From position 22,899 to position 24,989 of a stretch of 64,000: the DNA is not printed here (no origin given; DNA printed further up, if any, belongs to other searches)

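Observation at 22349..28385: ECF sigma factor translationally coupled to a transmembrane Ser/Thr kinase, followed by a TPR-CHAT protease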

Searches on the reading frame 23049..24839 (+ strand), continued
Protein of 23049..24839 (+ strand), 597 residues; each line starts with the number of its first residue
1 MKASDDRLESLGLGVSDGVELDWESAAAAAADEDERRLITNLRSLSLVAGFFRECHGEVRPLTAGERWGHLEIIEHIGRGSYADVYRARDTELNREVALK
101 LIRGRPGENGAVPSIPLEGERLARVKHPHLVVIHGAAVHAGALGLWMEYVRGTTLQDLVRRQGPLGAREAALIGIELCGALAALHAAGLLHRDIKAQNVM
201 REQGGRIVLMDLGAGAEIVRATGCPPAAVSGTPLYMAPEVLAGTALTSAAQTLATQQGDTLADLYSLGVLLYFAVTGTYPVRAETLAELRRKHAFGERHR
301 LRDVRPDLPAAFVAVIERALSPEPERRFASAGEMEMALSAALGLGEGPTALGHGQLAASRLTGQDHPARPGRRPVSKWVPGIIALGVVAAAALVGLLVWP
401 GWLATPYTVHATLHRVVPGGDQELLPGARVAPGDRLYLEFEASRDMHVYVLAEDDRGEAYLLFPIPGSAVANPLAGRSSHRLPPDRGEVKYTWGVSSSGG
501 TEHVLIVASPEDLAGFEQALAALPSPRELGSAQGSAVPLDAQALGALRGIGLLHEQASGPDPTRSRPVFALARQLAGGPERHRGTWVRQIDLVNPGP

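Call 51: find_encoding_contigs(protein=P0171, flank=9000, max_places=1)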
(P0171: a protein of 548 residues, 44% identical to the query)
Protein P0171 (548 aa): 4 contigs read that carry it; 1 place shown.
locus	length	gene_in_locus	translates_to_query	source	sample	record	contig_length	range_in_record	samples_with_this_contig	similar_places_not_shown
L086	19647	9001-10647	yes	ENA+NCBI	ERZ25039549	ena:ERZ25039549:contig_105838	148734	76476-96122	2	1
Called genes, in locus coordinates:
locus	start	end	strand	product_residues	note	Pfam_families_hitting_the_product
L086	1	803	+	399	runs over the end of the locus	PF07690:MFS_1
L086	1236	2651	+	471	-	PF03951:Gln-synt_N, PF00120:Gln-synt_C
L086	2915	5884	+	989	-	PF10335:DUF294_C (faint), PF03710:GlnE, PF03445:DUF294 (weak), PF08335:GlnD_UR_UTase, PF03710:GlnE, PF08335:GlnD_UR_UTase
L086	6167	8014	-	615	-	PF01011:PQQ (faint), PF13360:PQQ_2, PF13570:Beta-prop_ACSF4, PF25292:Beta-prop_CGLA (faint), PF13360:PQQ_2, PF13570:Beta-prop_ACSF4, PF13360:PQQ_2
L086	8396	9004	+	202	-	PF07638:Sigma70_ECF, PF04542:Sigma70_r2, PF08281:Sigma70_r4_2 (weak)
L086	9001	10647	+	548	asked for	PF00069:Pkinase, PF07714:PK_Tyr_Ser-Thr, PF14326:DUF4384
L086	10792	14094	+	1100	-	PF24885:TPR_NPHP3 (faint), PF00515:TPR_1 (faint), PF13176:TPR_7 (faint), PF13181:TPR_8 (faint), PF13424:TPR_12, PF13374:TPR_10, PF13424:TPR_12, PF12770:CHAT, +2 more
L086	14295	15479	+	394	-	PF07676:PD40 (faint)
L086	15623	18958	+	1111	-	PF25778:DUF7948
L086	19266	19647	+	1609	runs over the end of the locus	PF00082:Peptidase_S8, PF02225:PA (weak), PF05048:NosD, PF13229:Beta_helix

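Call 52: find_encoding_contigs(protein=P0181, flank=9000, max_places=1)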
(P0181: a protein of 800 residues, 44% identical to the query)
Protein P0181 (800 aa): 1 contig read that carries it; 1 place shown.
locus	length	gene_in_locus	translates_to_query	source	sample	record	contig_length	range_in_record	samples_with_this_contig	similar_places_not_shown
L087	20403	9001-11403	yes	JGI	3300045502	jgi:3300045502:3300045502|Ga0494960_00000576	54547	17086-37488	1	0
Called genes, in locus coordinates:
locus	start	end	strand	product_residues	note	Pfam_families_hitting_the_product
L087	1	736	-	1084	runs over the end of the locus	PF02384:N6_Mtase (weak), PF07669:Eco57I (weak)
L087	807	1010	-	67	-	-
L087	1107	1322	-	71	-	-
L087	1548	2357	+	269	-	PF06067:DUF932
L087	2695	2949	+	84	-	-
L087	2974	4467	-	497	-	PF00989:PAS, PF08448:PAS_4, PF13188:PAS_8 (weak), PF13426:PAS_9, PF00512:HisKA, PF02518:HATPase_c, PF00072:Response_reg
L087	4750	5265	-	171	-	-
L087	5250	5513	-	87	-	-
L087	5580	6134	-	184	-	PF12833:HTH_18, PF00165:HTH_AraC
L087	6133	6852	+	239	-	-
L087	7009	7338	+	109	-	-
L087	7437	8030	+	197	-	-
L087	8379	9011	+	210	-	PF07638:Sigma70_ECF (weak), PF04542:Sigma70_r2, PF08281:Sigma70_r4_2 (weak)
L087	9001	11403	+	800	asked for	PF00069:Pkinase, PF07714:PK_Tyr_Ser-Thr, PF17667:Pkinase_fungal (weak), PF13176:TPR_7 (faint), PF13424:TPR_12, PF24885:TPR_NPHP3, PF13374:TPR_10 (weak), PF14326:DUF4384 (weak), +3 more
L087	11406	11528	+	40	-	PF12770:CHAT (weak)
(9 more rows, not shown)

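Call 58: search_protein_families(library=padloc, proteins=[window:23049-24839:+], max_evalue=0.001)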
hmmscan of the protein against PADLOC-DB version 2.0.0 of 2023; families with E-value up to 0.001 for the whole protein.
window:23049-24839:+ (597 aa): 35 families (the best 25 are shown)
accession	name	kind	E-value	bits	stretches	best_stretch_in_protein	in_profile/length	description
PDLC04042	PD-T4-6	-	6.6e-57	191.4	1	70-341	10-272/292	-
PDLC04053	PD-T4-6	-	6.2e-55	184.8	1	65-344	5-274/311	-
PDLC04043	PD-T4-6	-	2e-53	180.1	1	65-396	11-329/452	-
PDLC04057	PD-T4-6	-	4.7e-49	165.6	1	70-346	9-275/443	-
PDLC04054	PD-T4-6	-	3.3e-47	159.6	1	72-369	13-301/347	-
PDLC04138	mad6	-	8.5e-46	155.1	1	58-328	40-301/659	mads_6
PDLC04061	PD-T4-6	-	6.3e-45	152.6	1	69-344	16-286/510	-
PDLC04039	PD-T4-6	-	1.2e-43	147.8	1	65-342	10-276/458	-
PDLC04041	PD-T4-6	-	4.3e-43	146.2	1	62-357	21-307/443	-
PDLC04060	PD-T4-6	-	4.9e-43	145.7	1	71-340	10-268/486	-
PDLC04047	PD-T4-6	-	6.8e-43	145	1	67-342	8-273/327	-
PDLC04064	PD-T4-6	-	7.2e-40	135.1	1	68-341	19-280/369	-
PDLC04052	PD-T4-6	-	1.8e-38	131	1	71-351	11-285/496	-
PDLC04040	PD-T4-6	-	4e-36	122.9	1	77-349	2-272/547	-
PDLC04048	PD-T4-6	-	4.1e-35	119.8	1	71-342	12-273/354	-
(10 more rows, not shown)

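Call 64: predict_structure(alignment_id=A3)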
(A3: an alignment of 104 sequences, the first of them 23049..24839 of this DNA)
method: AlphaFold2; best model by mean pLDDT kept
length: 597 residues; sequences in the alignment: 104
mean_pLDDT: 83.0   pTM: 0.63
mean pLDDT of the five models: 83.0, 82.0, 80.9, 80.7, 80.6
residues with pLDDT >= 90: 340; 70-90: 123; 50-70: 80; < 50: 54
segments of 3 or more residues with pLDDT < 50: 347-380, 532-547
pLDDT, mean of each block of 10 residues (from residue 1): 86 91 96 95 90 71 96 95 92 95 66 65 88 91 92 97 97 97 92 95 92 75 68 93 66 71 97 98 95 97 98 98 96 95 64 39 39 39 57 59 82 93 93 95 97 87 90 96 92 89 95 88 75 39 55 83 59 71 92 84
secondary structure, 60 per line:
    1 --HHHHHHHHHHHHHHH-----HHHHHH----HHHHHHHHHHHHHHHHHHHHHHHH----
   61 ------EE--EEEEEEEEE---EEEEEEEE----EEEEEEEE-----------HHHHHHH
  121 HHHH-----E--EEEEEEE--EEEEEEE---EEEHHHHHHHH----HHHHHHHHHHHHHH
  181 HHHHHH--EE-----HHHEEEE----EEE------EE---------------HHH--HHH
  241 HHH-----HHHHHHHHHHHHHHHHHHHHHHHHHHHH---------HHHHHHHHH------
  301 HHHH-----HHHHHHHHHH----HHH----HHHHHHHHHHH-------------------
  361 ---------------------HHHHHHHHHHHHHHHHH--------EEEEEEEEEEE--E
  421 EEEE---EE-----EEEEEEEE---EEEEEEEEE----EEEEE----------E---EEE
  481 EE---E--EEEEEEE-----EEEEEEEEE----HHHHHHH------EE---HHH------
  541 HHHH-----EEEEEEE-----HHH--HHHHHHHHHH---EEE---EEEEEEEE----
elements in order: H3-17 H23-28 H33-56 E71-79 E83-90 E95-102 H114-124 E133-139 E142-148 E152-154 H155-162 H167-186 E199-202 E207-209 H238-243 H249-276 H286-294 H301-304 H310-319 H331-341 H382-398 E407-417 E420-424 E435-442 E446-454 E459-463 E478-482 E489-495 E501-509 H514-520 H541-544 E550-556 H567-576 E580-582 E586-593

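Call 72: search_protein_families(library=pfam, proteins=[P0153, P0158, P0174, P0181], max_evalue=0.001)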
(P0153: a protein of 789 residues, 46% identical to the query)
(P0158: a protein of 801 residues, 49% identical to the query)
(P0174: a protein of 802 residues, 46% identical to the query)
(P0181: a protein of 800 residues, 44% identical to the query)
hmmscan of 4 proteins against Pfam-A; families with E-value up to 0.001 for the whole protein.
P0153 (789 aa): 14 families
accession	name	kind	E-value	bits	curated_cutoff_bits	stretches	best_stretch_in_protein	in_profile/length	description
PF00069.31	Pkinase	-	1.8e-48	165.7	31.7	1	97-345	2-257/263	Protein kinase domain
PF07714.23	PK_Tyr_Ser-Thr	-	4.4e-34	118.4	23.1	1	96-340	1-249/258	Protein tyrosine and serine/threonine kinase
PF13424.12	TPR_12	-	4.6e-30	104.1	30.1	2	455-529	3-77/77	Tetratricopeptide repeat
PF13374.12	TPR_10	-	1.3e-27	95.3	27.5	3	456-495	3-42/42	Tetratricopeptide repeat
PF24885.1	TPR_NPHP3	-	4.5e-22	79.1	100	1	451-574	94-218/239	Nephrocystin-3 TPR domain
PF13181.12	TPR_8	-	3.3e-11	42.8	25.7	0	540-570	2-32/34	Tetratricopeptide repeat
PF14326.11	DUF4384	-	9.2e-11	42.1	27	1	625-705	3-80/81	Domain of unknown function (DUF4384)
PF00515.34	TPR_1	-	3.1e-09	36.7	27.8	0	457-486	3-32/34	Tetratricopeptide repeat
PF13176.12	TPR_7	-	3.1e-08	33.5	27.9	0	499-526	1-28/36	Tetratricopeptide repeat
PF07719.23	TPR_2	-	7.4e-08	32.4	27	0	497-528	1-32/34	Tetratricopeptide repeat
PF17874.7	TPR_MalT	-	0.00027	20.8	45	1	454-571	39-154/336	MalT-like TPR region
PF14559.12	TPR_19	-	0.00041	21.1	25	0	467-525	3-53/68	Tetratricopeptide repeat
PF01163.29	RIO1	-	0.00063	19.8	22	0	171-254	83-164/187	RIO domain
PF21325.3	SHPRH_helical-1st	-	0.00078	20.1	27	0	448-511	17-80/95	E3 ubiquitin-protein ligase SHPRH, first helical domain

P0158 (801 aa): 14 families
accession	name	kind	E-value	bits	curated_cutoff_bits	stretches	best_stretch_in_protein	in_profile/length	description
PF00069.31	Pkinase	-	3e-46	158.4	31.7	1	93-338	2-253/263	Protein kinase domain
PF07714.23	PK_Tyr_Ser-Thr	-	3.5e-32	112.1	23.1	1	92-336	1-248/258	Protein tyrosine and serine/threonine kinase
PF13424.12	TPR_12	-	5.9e-23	81.3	30.1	2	481-537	21-77/77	Tetratricopeptide repeat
PF13374.12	TPR_10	-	2e-16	59.8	27.5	1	504-542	1-39/42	Tetratricopeptide repeat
PF24885.1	TPR_NPHP3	-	3.6e-10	40.1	100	1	420-543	97-221/239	Nephrocystin-3 TPR domain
PF14326.11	DUF4384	-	2.1e-09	37.8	27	1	628-710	3-80/81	Domain of unknown function (DUF4384)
PF17874.7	TPR_MalT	-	2.3e-07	30.8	45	1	434-573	53-187/336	MalT-like TPR region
PF07719.23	TPR_2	-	1e-06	28.8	27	0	463-490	1-28/34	Tetratricopeptide repeat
PF14559.12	TPR_19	-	5.7e-05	23.8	25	0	433-489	3-51/68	Tetratricopeptide repeat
PF13176.12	TPR_7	-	0.00038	20.8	27.9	0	507-541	1-35/36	Tetratricopeptide repeat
PF13181.12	TPR_8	-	0.00041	20.7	25.7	0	425-448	5-28/34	Tetratricopeptide repeat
PF17667.7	Pkinase_fungal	-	0.00041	19.6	24.1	1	201-275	297-378/387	Fungal protein kinase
PF13174.12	TPR_6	-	0.00045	21.1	26.3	0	464-489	1-26/33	Tetratricopeptide repeat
PF00515.34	TPR_1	-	0.00049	20.3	27.8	0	463-490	1-28/34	Tetratricopeptide repeat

P0174 (802 aa): 14 families
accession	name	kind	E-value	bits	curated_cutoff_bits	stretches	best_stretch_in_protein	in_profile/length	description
PF00069.31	Pkinase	-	5.4e-47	160.8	31.7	1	93-343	3-258/263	Protein kinase domain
PF07714.23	PK_Tyr_Ser-Thr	-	1.7e-32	113.2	23.1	1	92-332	2-244/258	Protein tyrosine and serine/threonine kinase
PF13424.12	TPR_12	-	1.8e-21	76.6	30.1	2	468-537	8-77/77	Tetratricopeptide repeat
PF14326.11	DUF4384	-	7.6e-11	42.4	27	1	628-714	4-79/81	Domain of unknown function (DUF4384)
PF13374.12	TPR_10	-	8.6e-10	38.8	27.5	1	505-538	2-35/42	Tetratricopeptide repeat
PF24885.1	TPR_NPHP3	-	1.7e-07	31.3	100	1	501-579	137-215/239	Nephrocystin-3 TPR domain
PF00515.34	TPR_1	-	1.6e-06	28.1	27.8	0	505-536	1-32/34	Tetratricopeptide repeat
PF07719.23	TPR_2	-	1.8e-06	28.1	27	1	505-537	1-33/34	Tetratricopeptide repeat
PF17667.7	Pkinase_fungal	-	8.3e-06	25.2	24.1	1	201-276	298-379/387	Fungal protein kinase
PF13428.12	TPR_14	-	7.5e-05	23.5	23.5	0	507-539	3-35/44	Tetratricopeptide repeat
PF13181.12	TPR_8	-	0.00011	22.6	25.7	0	505-536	1-32/34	Tetratricopeptide repeat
PF13176.12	TPR_7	-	0.00023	21.4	27.9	0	469-494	5-30/36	Tetratricopeptide repeat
PF03109.22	ABC1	-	0.00054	19.6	22.9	1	168-245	147-223/244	ABC1 atypical kinase-like domain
PF13174.12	TPR_6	-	0.00073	20.5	26.3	0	506-535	1-30/33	Tetratricopeptide repeat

P0181 (800 aa): 12 families
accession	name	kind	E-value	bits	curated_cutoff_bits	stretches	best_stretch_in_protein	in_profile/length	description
PF00069.31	Pkinase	-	4.4e-45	154.6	31.7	1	95-340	3-253/263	Protein kinase domain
PF07714.23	PK_Tyr_Ser-Thr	-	1.9e-28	99.9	23.1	1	94-305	2-218/258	Protein tyrosine and serine/threonine kinase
PF13424.12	TPR_12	-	8.5e-16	58.4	30.1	1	450-524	3-77/77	Tetratricopeptide repeat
PF13374.12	TPR_10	-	1.2e-15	57.4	27.5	2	492-532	2-42/42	Tetratricopeptide repeat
PF24885.1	TPR_NPHP3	-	2e-10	40.9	100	1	467-564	116-213/239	Nephrocystin-3 TPR domain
PF13176.12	TPR_7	-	2.1e-08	34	27.9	0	452-479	1-28/36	Tetratricopeptide repeat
PF07719.23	TPR_2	-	2.7e-07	30.6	27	0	492-523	1-32/34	Tetratricopeptide repeat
PF13181.12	TPR_8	-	3.3e-07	30.4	25.7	0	492-524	1-33/34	Tetratricopeptide repeat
PF14326.11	DUF4384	-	6.8e-07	29.7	27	1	628-714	4-79/81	Domain of unknown function (DUF4384)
PF00515.34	TPR_1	-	8.5e-07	29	27.8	0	492-523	1-32/34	Tetratricopeptide repeat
PF17667.7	Pkinase_fungal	-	1.5e-05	24.4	24.1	1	205-278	300-379/387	Fungal protein kinase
PF14559.12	TPR_19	-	0.00086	20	25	0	504-566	3-57/68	Tetratricopeptide repeat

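Call 88: find_encoding_contigs(protein=P0131, flank=10000, max_places=1)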
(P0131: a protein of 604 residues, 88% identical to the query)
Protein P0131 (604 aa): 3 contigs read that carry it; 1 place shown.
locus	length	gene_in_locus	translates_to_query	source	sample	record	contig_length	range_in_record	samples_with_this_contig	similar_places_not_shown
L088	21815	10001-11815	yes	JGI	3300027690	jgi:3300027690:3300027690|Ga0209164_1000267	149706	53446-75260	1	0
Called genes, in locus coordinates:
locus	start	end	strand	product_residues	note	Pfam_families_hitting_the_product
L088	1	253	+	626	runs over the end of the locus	PF13860:FlgD_ig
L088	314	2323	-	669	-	PF02730:AFOR_N, PF01314:AFOR_C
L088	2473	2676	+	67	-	-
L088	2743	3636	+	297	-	PF13860:FlgD_ig (weak)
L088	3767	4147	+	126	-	PF01127:Sdh_cyt, PF02300:Fumarate_red_C (weak)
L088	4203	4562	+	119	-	PF01127:Sdh_cyt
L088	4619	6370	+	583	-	PF00890:FAD_binding_2, PF01266:DAO (faint), PF02910:Succ_DH_flav_C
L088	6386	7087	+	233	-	PF13085:Fer2_3, PF00111:Fer2 (faint), PF13187:Fer4_9 (faint), PF12838:Fer4_7 (faint), PF13237:Fer4_10, PF13183:Fer4_8, PF13534:Fer4_17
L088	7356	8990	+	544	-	PF13860:FlgD_ig (faint)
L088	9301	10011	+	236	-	PF04542:Sigma70_r2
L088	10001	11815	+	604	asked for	PF00069:Pkinase, PF07714:PK_Tyr_Ser-Thr, PF14326:DUF4384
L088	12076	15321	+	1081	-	PF13424:TPR_12, PF24885:TPR_NPHP3, PF13424:TPR_12, PF13374:TPR_10 (weak), PF17874:TPR_MalT, PF13424:TPR_12, PF13424:TPR_12, PF12770:CHAT, +5 more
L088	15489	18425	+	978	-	-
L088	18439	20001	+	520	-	PF01640:Peptidase_C10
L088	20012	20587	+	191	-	PF13860:FlgD_ig (weak)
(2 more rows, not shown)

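Call 89: find_encoding_contigs(protein=P0143, flank=10000, max_places=1)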
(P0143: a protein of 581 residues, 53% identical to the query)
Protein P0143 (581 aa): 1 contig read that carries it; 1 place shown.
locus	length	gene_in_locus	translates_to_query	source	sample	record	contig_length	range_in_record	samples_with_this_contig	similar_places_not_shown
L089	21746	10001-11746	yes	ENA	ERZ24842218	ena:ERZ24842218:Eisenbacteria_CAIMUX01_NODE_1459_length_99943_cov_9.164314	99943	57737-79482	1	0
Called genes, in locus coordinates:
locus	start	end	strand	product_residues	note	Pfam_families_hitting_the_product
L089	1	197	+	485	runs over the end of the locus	PF05569:Peptidase_M56, PF03544:TonB_C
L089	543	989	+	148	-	PF18902:DUF5658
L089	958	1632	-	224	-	PF09419:PGP_phosphatase (faint), PF00702:Hydrolase (faint), PF13242:Hydrolase_like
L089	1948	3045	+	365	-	PF00072:Response_reg, PF00512:HisKA, PF02518:HATPase_c (weak)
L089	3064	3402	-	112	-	PF01740:STAS, PF13466:STAS_2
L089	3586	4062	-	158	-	PF00293:NUDIX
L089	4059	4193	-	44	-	-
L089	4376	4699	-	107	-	PF11731:Cdd1, PF14229:DUF4332 (weak), PF14520:HHH_5 (weak)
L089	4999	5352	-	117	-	PF11196:DUF2834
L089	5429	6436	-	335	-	PF13302:Acetyltransf_3 (faint), PF00583:Acetyltransf_1, PF13673:Acetyltransf_10, PF13508:Acetyltransf_7, PF14542:Acetyltransf_CG (faint), PF08445:FR47 (faint), PF00583:Acetyltransf_1, PF13508:Acetyltransf_7 (weak)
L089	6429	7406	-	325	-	PF27100:DcsG_N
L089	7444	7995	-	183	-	PF08327:AHSA1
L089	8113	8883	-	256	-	-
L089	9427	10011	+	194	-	PF04542:Sigma70_r2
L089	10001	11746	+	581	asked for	PF00069:Pkinase, PF07714:PK_Tyr_Ser-Thr, PF17667:Pkinase_fungal (weak), PF14326:DUF4384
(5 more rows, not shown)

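Call 90: find_encoding_contigs(protein=P0166, flank=10000, max_places=1)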
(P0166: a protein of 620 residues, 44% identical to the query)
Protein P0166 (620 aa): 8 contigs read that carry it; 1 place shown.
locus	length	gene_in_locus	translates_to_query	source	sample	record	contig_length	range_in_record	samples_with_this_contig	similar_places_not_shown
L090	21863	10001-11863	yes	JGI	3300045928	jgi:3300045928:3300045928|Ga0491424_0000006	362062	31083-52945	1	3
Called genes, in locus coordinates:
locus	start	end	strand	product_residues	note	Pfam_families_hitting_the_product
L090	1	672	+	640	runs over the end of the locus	PF13860:FlgD_ig (weak)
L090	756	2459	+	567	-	PF13428:TPR_14 (faint), PF14559:TPR_19 (faint), PF24575:TPR_Slam (faint), PF13432:TPR_16, PF13424:TPR_12 (weak), PF00515:TPR_1 (weak), PF07719:TPR_2 (weak), PF13432:TPR_16 (weak), +7 more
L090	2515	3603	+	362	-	PF01926:MMR_HSR1, PF06071:YchF-GTPase_C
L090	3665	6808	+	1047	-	PF24885:TPR_NPHP3, PF13374:TPR_10, PF13424:TPR_12, PF17874:TPR_MalT, PF13424:TPR_12, PF13374:TPR_10, PF13424:TPR_12, PF24885:TPR_NPHP3, +18 more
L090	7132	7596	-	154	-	-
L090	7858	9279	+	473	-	PF15892:BNR_4 (faint), PF13860:FlgD_ig (faint)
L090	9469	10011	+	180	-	PF04542:Sigma70_r2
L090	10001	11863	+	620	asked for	PF00069:Pkinase, PF07714:PK_Tyr_Ser-Thr, PF14326:DUF4384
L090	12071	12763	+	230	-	PF13441:Gly-zipper_YMGG, PF05433:Rick_17kDa_Anti (weak), PF13488:Gly-zipper_Omp, PF00691:OmpA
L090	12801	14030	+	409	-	PF04455:Saccharop_dh_N, PF21571:ArgZ-like_C_1st, PF21570:ArgZ-like_C_2nd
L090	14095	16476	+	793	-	PF00512:HisKA, PF02518:HATPase_c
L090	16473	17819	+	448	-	PF00072:Response_reg, PF00158:Sigma54_activat, PF14532:Sigma54_activ_2, PF07728:AAA_5 (weak), PF25601:AAA_lid_14, PF02954:HTH_8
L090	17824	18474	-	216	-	-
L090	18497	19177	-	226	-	PF02517:Rce1-like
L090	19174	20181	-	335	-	PF01073:3Beta_HSD, PF01370:Epimerase, PF02719:Polysacc_synt_2, PF04321:RmlD_sub_bind, PF05368:NmrA, PF13460:NAD_binding_10, PF16363:GDP_Man_Dehyd, PF07993:NAD_binding_4, +1 more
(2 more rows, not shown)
